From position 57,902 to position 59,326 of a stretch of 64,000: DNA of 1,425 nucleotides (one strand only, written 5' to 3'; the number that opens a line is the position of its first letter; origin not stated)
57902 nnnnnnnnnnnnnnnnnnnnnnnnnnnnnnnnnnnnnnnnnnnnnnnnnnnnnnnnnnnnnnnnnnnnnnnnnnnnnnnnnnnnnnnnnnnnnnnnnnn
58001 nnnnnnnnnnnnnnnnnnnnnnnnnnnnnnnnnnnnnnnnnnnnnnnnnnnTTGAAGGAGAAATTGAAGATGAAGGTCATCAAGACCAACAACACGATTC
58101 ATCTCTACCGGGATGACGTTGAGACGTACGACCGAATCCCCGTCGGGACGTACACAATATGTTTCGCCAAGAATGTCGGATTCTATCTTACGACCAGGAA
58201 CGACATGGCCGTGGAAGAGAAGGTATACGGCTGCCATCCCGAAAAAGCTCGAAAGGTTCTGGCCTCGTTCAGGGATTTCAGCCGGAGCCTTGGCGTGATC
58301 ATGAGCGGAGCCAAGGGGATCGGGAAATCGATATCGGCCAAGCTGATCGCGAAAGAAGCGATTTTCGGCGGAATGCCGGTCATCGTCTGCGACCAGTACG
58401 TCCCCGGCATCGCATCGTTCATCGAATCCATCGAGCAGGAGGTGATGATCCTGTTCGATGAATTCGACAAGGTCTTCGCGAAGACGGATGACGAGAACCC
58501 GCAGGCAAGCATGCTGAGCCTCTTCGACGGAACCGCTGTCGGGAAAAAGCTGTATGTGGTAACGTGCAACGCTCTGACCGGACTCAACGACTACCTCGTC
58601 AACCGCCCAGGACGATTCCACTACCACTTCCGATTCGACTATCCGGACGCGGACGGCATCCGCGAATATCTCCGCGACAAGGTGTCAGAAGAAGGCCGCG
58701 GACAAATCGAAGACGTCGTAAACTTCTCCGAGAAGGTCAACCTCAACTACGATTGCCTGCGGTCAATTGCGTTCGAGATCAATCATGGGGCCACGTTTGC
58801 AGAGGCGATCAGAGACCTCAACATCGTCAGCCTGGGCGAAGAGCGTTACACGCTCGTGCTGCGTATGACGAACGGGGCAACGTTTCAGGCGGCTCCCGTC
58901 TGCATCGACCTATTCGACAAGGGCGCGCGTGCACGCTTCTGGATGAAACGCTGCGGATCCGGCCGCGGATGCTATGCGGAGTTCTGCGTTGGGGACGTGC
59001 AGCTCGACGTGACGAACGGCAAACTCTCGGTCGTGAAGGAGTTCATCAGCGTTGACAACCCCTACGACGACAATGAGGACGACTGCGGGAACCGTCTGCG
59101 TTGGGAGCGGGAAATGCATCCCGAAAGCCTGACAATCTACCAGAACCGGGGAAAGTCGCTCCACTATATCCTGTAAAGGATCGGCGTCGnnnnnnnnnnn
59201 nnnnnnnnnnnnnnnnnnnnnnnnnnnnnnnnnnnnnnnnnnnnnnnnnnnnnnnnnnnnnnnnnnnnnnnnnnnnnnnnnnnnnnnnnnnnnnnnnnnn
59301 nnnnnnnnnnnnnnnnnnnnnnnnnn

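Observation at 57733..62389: RtcR/sigma54-controlled RNA-repair operon carrying two extra uncharacterised components: a classic-clade AAA+ ATPase and a 303-aa unknown protein ahead of RtcA-RtcB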

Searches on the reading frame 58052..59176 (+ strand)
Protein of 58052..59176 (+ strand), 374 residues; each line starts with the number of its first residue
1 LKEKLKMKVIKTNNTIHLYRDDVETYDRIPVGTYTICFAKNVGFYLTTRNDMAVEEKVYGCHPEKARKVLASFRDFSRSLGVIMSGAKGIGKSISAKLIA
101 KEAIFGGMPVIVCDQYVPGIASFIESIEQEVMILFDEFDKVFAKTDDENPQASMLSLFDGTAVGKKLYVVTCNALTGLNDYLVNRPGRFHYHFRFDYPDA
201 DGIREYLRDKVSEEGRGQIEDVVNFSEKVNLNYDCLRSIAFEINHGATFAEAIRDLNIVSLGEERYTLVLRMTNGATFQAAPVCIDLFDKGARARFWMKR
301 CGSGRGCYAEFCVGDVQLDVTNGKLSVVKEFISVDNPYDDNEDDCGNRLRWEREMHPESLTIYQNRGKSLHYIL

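Call 4: search_protein_families(library=pfam, proteins=[window:58052-59176:+], max_evalue=0.01)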
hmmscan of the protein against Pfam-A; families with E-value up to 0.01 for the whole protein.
window:58052-59176:+ (374 aa): 3 families
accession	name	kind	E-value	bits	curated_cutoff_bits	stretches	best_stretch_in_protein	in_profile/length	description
PF00004.35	AAA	-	3.1e-08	34.6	21.2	1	82-196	1-130/131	ATPase family associated with various cellular activities (AAA)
PF20720.3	nSTAND3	-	0.002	18.3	27.2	1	82-159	20-96/155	Novel STAND NTPase 3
PF05729.18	NACHT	-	0.0041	17.4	26.7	0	121-175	73-131/167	NACHT domain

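Call 5: search_protein_families(library=ncbifam, proteins=[window:58070-59176:+], max_evalue=0.1)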
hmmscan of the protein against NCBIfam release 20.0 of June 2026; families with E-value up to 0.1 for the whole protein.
window:58070-59176:+ (368 aa): 5 families
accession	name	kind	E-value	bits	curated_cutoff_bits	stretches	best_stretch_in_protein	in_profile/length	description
TIGR01242.2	TIGR01242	subfamily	0.01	14.9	500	1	75-203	150-296/362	proteasome-activating nucleotidase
TIGR01243.1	CDC48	subfamily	0.014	13.7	802.65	1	74-202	213-356/733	CDC48 family AAA ATPase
NF003069.1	PRK03992.1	subfamily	0.039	13.1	500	0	75-202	167-312/379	proteasome-activating nucleotidase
NF042959.1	IteA_antiphage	equivalog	0.078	12.1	510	0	69-206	121-269/367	anti-phage ATPase IteA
TIGR02928.1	TIGR02928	subfamily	0.084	11.7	181.3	0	114-142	120-148/366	orc1/cdc6 family replication initiation protein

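Call 6: search_protein_families(library=padloc, proteins=[window:58070-59176:+], max_evalue=0.1)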
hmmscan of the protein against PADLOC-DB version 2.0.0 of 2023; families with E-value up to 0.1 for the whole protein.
window:58070-59176:+ (368 aa): 1 family
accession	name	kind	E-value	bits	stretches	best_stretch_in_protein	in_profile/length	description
PDLC02196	IetA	-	0.0051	14.3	1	71-218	120-280/374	-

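Call 7: search_protein_families(library=phrogs, proteins=[window:58070-59176:+], max_evalue=0.1)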
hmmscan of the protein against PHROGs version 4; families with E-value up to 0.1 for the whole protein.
window:58070-59176:+ (368 aa): 6 families
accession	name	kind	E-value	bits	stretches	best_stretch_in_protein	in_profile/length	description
phrog_2376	-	other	1.1e-103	348.4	1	1-292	1-294/363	ATPase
phrog_10401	-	other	0.00018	21.4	1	71-195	458-590/667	ATPase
phrog_3757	-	unknown function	0.0012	19.3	1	69-202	122-266/367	-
phrog_10440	-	unknown function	0.0031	17.1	1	74-201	233-363/483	-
phrog_168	-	DNA, RNA and nucleotide metabolism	0.052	14.2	1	71-187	40-158/314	clamp loader of DNA polymerase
phrog_50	-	DNA, RNA and nucleotide metabolism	0.076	13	0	59-106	355-402/570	DnaC-like helicase loader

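Call 9: find_homologous_proteins(query=window:58070-59176:+)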
Query window:58070-59176:+ (368 aa): 2547 proteins with E <= 0.001 among 4004 candidates; the best 120 are listed.
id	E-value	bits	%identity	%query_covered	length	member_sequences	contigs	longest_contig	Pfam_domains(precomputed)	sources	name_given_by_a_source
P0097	7.8e-250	846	100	100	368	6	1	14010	PF00004.36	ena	-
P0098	1.3e-215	733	85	100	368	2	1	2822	PF00004.36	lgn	-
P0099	2.0e-215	733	85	100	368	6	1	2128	PF00004.36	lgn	-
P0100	1.4e-214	730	85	100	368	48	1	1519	PF00004.36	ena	-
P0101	4.7e-212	722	84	100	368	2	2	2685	PF00004.36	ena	-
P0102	7.3e-211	718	83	100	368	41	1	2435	PF00004.36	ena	-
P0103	2.0e-203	693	81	100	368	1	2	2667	PF00004.36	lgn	-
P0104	1.5e-202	690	80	100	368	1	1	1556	PF00004.36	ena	-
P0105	1.0e-201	688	79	100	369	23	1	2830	PF00004.36,PF20720.4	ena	-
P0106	2.3e-201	686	79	100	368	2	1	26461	PF00004.36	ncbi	-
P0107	2.6e-200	683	80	100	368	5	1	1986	PF00004.36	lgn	-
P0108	4.3e-197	672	79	100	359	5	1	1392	PF00004.36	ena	-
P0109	8.7e-144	497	75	79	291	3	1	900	PF00004.36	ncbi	-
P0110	1.5e-133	463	82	52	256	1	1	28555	PF00004.36,PF20720.4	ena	-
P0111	6.9e-124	432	54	99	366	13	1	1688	PF00004.36,PF20720.4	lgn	-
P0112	3.9e-119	416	54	99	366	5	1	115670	PF00004.36,PF20720.4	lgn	-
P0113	5.1e-119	416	53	99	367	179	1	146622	PF00004.36,PF20720.4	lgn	-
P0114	3.9e-117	409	52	100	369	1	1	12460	PF00004.36,PF20720.4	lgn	-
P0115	1.6e-116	407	51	99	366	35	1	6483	PF00004.36,PF20720.4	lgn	-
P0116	3.1e-116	406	53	99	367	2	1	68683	PF00004.36,PF20720.4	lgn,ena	-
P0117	9.8e-116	405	52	99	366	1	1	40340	PF00004.36,PF20720.4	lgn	-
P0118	2.0e-115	404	52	99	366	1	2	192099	PF00004.36,PF20720.4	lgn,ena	-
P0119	3.7e-115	403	52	99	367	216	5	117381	PF00004.36,PF20720.4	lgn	-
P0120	4.8e-115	402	52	99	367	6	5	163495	PF00004.36,PF20720.4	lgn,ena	-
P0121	1.1e-114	401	53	94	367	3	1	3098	PF00004.36,PF20720.4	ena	-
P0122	1.6e-114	401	51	99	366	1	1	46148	PF00004.36,PF20720.4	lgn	-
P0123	1.3e-113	398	52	99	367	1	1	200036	PF00004.36,PF20720.4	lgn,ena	-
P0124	2.3e-113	397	51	99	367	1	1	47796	PF00004.36,PF20720.4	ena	-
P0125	7.2e-112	392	52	99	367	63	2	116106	PF00004.36,PF20720.4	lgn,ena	-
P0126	2.9e-111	390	51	99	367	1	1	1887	PF00004.36,PF20720.4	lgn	-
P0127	7.8e-111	389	51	99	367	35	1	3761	PF00004.36,PF20720.4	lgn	-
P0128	9.2e-111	388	52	99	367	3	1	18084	PF00004.36,PF20720.4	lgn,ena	-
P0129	1.4e-110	388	48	100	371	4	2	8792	PF00004.36,PF20720.4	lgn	-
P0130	2.5e-110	387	51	100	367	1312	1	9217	PF00004.36,PF20720.4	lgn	-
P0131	3.6e-110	386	51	100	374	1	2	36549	PF00004.36,PF20720.4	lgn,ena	-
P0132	3.9e-110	386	49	99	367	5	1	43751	PF00004.36,PF20720.4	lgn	-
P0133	4.2e-110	386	52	99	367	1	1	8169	PF00004.36,PF20720.4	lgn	-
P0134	7.1e-110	385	48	100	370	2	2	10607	PF00004.36,PF20720.4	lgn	-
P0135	1.4e-109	384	50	100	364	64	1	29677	PF00004.36,PF20720.4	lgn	-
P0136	1.8e-109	384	49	100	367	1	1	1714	PF00004.36,PF20720.4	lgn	-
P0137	1.9e-109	384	51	99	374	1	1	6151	PF00004.36,PF20720.4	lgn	-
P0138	1.5e-108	381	49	100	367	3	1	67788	PF00004.36,PF20720.4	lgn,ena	-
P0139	2.2e-108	381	44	79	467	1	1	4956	PF05729.19,PF00004.36,PF20720.4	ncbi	-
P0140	3.4e-108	380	48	100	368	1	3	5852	PF00004.36,PF20720.4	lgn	-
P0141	5.0e-108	379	64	71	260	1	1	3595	PF00004.36,PF20720.4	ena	-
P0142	8.0e-108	379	50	99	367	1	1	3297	PF00004.36,PF20720.4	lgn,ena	-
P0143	2.1e-107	377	50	99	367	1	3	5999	PF00004.36,PF20720.4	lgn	-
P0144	5.1e-107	376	47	100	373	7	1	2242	PF00004.36,PF20720.4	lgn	-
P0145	6.5e-107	376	48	99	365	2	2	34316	PF00004.36,PF20720.4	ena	-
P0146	6.6e-107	376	48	99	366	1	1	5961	PF00004.36,PF20720.4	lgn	-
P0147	7.3e-107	376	49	99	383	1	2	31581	PF00004.36,PF20720.4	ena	-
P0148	1.3e-106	375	49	99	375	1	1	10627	PF00004.36,PF20720.4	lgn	-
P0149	1.3e-106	375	49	99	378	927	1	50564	PF05729.19,PF00004.36,PF20720.4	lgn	-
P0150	3.0e-106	374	48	99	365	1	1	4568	PF00004.36,PF20720.4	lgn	-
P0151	7.0e-106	372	49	99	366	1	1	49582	PF00004.36,PF20720.4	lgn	-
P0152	7.7e-106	372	48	100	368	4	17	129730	PF00004.36,PF20720.4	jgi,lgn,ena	-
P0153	9.6e-106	372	48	100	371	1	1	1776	PF00004.36,PF20720.4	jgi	-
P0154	1.6e-105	371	48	99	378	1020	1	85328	PF05729.19,PF00004.36,PF20720.4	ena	-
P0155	2.1e-105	371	49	99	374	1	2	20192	PF00004.36,PF20720.4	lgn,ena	-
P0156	2.2e-105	371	46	100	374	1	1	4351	PF05729.19,PF00004.36,PF05673.20,PF20720.4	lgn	-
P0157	2.7e-105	370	47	100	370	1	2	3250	PF00004.36,PF20720.4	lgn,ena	-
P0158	4.2e-105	370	47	100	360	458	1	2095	PF00004.36,PF20720.4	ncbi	-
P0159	4.3e-105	370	51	89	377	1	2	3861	PF00004.36,PF20720.4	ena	-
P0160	5.0e-105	370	48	100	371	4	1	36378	PF00004.36,PF20720.4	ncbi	-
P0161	6.6e-105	369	49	100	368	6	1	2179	PF00004.36,PF20720.4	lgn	-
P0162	7.0e-105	369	48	100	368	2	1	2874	PF00004.36,PF20720.4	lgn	-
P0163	8.0e-105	369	49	100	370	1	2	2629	PF05729.19,PF00004.36,PF20720.4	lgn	-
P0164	8.8e-105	369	54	85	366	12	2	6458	PF00004.36,PF20720.4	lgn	-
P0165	1.1e-104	368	49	100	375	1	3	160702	PF05729.19,PF00004.36,PF20720.4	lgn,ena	-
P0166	1.1e-104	368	46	100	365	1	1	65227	PF00004.36,PF20720.4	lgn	-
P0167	1.1e-104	368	48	99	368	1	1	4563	PF00004.36,PF20720.4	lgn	-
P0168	1.3e-104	368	49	99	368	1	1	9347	PF00004.36,PF20720.4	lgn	-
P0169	1.6e-104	368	49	100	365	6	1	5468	PF00004.36,PF20720.4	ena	-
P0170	1.6e-104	368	48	99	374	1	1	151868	PF00004.36,PF20720.4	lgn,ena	-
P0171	1.7e-104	368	49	99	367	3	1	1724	PF00004.36,PF20720.4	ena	-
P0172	1.7e-104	368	49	99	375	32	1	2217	PF00004.36,PF20720.4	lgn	-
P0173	1.8e-104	368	48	99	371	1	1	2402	PF00004.36,PF20720.4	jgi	jgi:hypothetical protein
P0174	1.9e-104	368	49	100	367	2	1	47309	PF05729.19,PF00004.36,PF20720.4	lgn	-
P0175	2.2e-104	367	46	99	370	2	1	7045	PF00004.36,PF20720.4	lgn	-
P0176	2.4e-104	367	49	99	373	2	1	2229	PF00004.36,PF05673.20,PF20720.4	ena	-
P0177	2.5e-104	367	45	100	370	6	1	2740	PF00004.36,PF20720.4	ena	-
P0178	2.7e-104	367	48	99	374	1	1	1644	PF05729.19,PF00004.36,PF20720.4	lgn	-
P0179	3.0e-104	367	49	100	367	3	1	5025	PF00004.36,PF20720.4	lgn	-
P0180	3.1e-104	367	48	100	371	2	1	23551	PF00004.36,PF20720.4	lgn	-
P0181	4.3e-104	366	50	100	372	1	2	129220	PF05729.19,PF00004.36,PF20720.4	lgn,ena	-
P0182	4.9e-104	366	48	99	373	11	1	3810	PF00004.36,PF20720.4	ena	-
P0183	5.1e-104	366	57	77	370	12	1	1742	PF05729.19,PF00004.36,PF20720.4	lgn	-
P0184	5.6e-104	366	48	99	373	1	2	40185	PF00004.36,PF20720.4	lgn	-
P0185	6.1e-104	366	47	100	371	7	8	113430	PF05729.19,PF00004.36,PF20720.4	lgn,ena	-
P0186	6.2e-104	366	48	100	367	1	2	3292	PF00004.36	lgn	-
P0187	9.4e-104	365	48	99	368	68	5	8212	PF00004.36,PF20720.4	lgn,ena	-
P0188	1.1e-103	365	50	99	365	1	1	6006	PF00004.36,PF20720.4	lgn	-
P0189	1.3e-103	365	47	99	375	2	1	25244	PF00004.36,PF20720.4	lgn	-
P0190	1.7e-103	364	48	100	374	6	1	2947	PF00004.36,PF20720.4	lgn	-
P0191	1.8e-103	364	51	89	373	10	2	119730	PF00004.36,PF20720.4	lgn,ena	-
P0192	1.8e-103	364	56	79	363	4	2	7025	PF00004.36,PF20720.4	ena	-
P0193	2.1e-103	364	48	99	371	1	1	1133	PF00004.36,PF20720.4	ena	-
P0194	2.3e-103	364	48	99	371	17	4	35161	PF00004.36,PF20720.4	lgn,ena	-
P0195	2.4e-103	364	48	99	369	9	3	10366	PF00004.36,PF20720.4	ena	-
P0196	2.5e-103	364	45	100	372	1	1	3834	PF00004.36,PF20720.4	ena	-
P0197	2.6e-103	364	48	96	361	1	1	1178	PF00004.36,PF20720.4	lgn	-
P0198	2.7e-103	364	48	100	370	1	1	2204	PF05729.19,PF00004.36,PF20720.4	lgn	-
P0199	2.8e-103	364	48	99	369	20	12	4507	PF00004.36,PF20720.4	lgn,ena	-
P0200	3.2e-103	364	46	99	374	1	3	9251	PF00004.36,PF20720.4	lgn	-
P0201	3.8e-103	363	46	100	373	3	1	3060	PF00004.36,PF20720.4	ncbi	-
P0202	4.2e-103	363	49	99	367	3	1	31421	PF00004.36,PF20720.4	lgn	-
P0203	5.0e-103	363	48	99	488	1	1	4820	PF00004.36,PF20720.4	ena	-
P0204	5.1e-103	363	47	99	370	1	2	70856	PF05729.19,PF00004.36,PF20720.4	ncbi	-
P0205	5.3e-103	363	48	99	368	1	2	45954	PF00004.36,PF20720.4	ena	-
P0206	7.5e-103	362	46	99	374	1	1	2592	PF05729.19,PF00004.36,PF20720.4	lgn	-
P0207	9.1e-103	362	47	99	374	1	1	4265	PF00004.36,PF20720.4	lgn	-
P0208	1.1e-102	362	57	77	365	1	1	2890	PF00004.36,PF20720.4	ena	-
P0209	1.1e-102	362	47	100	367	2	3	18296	PF05729.19,PF00004.36,PF20720.4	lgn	-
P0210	1.1e-102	362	48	100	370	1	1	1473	PF05729.19,PF00004.36,PF20720.4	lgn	-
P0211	1.1e-102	362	48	99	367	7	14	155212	PF00004.36,PF20720.4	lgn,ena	-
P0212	1.1e-102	362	46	99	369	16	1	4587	PF00004.36,PF20720.4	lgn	-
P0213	1.1e-102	362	47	100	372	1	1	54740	PF00004.36,PF20720.4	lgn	-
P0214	1.1e-102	362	47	99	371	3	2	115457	PF05729.19,PF00004.36,PF20720.4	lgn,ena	-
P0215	1.1e-102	362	48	100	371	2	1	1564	PF00004.36,PF20720.4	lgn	-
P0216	1.2e-102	362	48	100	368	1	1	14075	PF00004.36,PF20720.4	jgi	-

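Call 10: find_encoding_contigs(protein=P0113, flank=6000, max_places=3)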
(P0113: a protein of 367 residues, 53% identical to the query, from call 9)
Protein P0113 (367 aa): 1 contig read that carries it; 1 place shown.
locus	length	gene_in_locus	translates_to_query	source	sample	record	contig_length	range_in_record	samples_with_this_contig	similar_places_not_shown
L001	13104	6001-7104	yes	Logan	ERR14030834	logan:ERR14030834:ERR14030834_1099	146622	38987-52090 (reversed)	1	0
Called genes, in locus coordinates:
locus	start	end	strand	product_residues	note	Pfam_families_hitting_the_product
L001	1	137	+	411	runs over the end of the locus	PF00078:RVT_1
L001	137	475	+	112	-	-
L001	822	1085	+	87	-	-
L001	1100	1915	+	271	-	PF00589:Phage_integrase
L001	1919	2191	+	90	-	-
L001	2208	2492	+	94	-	-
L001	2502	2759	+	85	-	-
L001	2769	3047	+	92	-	-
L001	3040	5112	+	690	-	PF26675:DUF8224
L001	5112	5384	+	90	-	-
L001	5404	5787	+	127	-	-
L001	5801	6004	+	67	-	-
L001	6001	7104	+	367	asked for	PF20720:nSTAND3 (weak), PF00004:AAA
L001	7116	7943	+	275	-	-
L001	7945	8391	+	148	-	-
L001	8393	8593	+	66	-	-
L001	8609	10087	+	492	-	PF18127:NAMPT_N, PF04095:NAPRTase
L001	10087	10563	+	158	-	PF01661:Macro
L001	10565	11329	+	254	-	PF02540:NAD_synthase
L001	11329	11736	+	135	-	-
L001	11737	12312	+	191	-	PF00857:Isochorismatase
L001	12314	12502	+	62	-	-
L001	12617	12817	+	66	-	-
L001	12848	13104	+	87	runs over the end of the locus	-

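Call 11: find_encoding_contigs(protein=P0152, flank=6000, max_places=3)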
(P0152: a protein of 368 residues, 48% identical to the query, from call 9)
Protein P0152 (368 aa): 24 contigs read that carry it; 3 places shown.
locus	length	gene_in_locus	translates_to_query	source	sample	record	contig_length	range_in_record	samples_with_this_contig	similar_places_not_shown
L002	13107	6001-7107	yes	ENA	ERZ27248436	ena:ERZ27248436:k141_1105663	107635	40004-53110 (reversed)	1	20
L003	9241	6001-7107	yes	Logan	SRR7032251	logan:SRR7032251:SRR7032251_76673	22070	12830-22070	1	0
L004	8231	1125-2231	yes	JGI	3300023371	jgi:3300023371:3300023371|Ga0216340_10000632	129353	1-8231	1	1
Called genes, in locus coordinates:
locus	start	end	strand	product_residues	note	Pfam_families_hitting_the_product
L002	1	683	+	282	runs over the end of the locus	-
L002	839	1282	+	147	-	-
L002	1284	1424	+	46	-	-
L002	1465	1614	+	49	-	-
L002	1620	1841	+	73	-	-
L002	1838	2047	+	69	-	-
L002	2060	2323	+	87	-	-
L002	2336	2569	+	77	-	-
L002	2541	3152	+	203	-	-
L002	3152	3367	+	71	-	-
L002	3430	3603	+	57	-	-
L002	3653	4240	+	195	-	-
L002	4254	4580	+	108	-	-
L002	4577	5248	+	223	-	-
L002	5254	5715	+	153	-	-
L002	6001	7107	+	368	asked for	PF20720:nSTAND3 (weak), PF00004:AAA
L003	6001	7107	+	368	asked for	PF20720:nSTAND3 (weak), PF00004:AAA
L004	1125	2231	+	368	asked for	PF20720:nSTAND3 (weak), PF00004:AAA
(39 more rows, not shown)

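Call 12: find_encoding_contigs(protein=P0204, flank=6000, max_places=3)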
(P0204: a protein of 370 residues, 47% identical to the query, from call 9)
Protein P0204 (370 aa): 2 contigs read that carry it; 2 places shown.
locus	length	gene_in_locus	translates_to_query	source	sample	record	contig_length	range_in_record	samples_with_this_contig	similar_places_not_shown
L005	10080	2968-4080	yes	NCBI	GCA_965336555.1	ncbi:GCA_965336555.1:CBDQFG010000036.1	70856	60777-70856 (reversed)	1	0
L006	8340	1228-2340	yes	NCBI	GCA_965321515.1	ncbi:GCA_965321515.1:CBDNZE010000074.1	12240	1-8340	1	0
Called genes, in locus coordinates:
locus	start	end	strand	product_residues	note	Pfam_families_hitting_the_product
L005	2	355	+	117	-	?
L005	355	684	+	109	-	-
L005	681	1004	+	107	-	-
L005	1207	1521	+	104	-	PF21757:DUF6870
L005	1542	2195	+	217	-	-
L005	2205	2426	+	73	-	-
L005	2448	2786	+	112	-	-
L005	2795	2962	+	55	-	-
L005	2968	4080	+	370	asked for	PF20720:nSTAND3 (weak), PF00004:AAA, PF05729:NACHT (faint)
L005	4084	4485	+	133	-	PF14106:DUF4279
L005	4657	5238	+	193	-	PF00149:Metallophos (weak)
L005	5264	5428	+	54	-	-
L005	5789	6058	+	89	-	PF05635:23S_rRNA_IVP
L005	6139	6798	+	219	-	-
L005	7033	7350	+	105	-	-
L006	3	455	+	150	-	?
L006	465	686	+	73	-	-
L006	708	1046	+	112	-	-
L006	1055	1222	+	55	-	-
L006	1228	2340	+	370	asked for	PF20720:nSTAND3 (weak), PF00004:AAA, PF05729:NACHT (faint)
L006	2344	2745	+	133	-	PF14106:DUF4279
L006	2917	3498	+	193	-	PF00149:Metallophos (weak)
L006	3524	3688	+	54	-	-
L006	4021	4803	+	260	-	-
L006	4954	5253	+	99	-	PF14192:DUF4314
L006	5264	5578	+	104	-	-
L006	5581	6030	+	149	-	PF14190:DUF4313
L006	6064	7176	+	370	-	PF00145:DNA_methylase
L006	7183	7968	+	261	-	PF18406:DUF1281_C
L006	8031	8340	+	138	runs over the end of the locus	-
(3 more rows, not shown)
